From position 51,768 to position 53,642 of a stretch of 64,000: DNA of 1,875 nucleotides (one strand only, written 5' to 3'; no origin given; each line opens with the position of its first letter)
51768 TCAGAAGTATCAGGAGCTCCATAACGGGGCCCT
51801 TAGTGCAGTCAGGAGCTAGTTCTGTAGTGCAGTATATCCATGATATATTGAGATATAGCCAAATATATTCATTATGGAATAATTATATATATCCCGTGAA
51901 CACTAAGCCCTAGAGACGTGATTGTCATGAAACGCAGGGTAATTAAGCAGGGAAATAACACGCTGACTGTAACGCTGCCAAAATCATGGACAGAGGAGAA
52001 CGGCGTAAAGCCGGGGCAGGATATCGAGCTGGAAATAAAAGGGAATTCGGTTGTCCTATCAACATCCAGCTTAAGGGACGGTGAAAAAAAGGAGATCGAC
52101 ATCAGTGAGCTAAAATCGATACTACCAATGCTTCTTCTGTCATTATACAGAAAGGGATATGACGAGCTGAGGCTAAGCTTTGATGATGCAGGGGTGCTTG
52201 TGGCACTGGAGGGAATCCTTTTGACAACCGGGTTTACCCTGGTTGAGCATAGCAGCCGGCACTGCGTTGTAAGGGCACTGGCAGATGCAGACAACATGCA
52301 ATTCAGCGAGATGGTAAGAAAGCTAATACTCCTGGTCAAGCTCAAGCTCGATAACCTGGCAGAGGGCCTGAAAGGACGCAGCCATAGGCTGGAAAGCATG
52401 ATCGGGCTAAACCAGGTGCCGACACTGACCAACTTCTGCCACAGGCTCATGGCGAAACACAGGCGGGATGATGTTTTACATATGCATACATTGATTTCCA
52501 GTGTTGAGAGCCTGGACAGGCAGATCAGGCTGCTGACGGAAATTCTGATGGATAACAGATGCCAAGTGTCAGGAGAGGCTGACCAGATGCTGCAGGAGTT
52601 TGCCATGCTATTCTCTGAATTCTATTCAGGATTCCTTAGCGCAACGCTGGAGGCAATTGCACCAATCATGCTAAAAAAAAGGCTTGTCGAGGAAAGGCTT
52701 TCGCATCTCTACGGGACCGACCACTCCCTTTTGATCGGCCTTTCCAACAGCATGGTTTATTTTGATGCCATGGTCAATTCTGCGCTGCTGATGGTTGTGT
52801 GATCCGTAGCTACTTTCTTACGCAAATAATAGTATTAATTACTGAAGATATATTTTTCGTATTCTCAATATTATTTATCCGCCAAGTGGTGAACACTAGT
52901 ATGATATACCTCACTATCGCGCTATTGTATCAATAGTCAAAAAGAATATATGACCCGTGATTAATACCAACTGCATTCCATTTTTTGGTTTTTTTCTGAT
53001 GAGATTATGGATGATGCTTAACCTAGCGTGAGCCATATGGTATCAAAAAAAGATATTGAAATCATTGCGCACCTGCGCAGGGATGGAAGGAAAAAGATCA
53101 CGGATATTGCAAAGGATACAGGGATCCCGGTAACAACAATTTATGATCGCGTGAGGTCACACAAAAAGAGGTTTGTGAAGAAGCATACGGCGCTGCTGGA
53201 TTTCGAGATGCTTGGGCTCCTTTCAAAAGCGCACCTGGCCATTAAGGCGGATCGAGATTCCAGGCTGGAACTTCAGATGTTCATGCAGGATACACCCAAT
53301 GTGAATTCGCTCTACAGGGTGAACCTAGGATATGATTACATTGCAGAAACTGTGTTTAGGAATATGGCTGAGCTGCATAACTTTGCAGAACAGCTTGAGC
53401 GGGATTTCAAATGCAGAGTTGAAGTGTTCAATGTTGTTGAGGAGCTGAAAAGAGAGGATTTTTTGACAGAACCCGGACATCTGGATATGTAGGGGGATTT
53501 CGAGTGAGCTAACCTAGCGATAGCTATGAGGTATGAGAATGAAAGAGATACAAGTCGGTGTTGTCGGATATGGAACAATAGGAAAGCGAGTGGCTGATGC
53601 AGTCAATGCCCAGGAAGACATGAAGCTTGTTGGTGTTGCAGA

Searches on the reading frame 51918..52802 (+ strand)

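Call 35: search_protein_families(library=pfam, proteins=[window:51918-52802:+], max_evalue=0.01)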
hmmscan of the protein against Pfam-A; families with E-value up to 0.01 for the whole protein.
window:51918-52802:+ (294 aa): 1 family
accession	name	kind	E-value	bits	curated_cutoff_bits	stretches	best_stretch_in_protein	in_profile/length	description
PF04014.23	MazE_antitoxin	-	2e-08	34.5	24.7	1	9-47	1-40/48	Antidote-toxin recognition MazE, bacterial antitoxin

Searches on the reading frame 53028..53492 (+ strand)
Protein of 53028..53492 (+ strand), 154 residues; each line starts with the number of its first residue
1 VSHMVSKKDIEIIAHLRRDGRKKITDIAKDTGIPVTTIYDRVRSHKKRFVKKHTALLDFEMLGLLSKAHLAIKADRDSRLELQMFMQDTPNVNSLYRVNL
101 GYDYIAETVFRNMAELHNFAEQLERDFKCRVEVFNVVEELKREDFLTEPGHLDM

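Call 18: search_protein_families(library=pfam, proteins=[window:53028-53492:+], max_evalue=0.001)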
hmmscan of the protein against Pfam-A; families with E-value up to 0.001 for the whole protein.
window:53028-53492:+ (154 aa): 4 families
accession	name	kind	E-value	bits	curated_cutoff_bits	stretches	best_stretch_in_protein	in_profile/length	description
PF13404.12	HTH_AsnC-type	-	4.7e-07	30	27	1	7-43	3-39/42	AsnC-type helix-turn-helix domain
PF01037.27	AsnC_trans_reg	-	4.7e-06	26.9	25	1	79-123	11-56/73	Lrp/AsnC ligand binding domain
PF13412.12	HTH_24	-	8.9e-06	25.6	21.9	1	7-43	3-39/48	Winged helix-turn-helix DNA-binding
PF02796.21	HTH_7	-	0.00087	19.8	23.8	0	6-39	7-39/45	Helix-turn-helix domain of resolvase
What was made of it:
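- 53028..53492 (+): AsnC/Lrp-type regulator, orthologous to the one found beside the cassette in most other loci. Pfam match in call 18.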
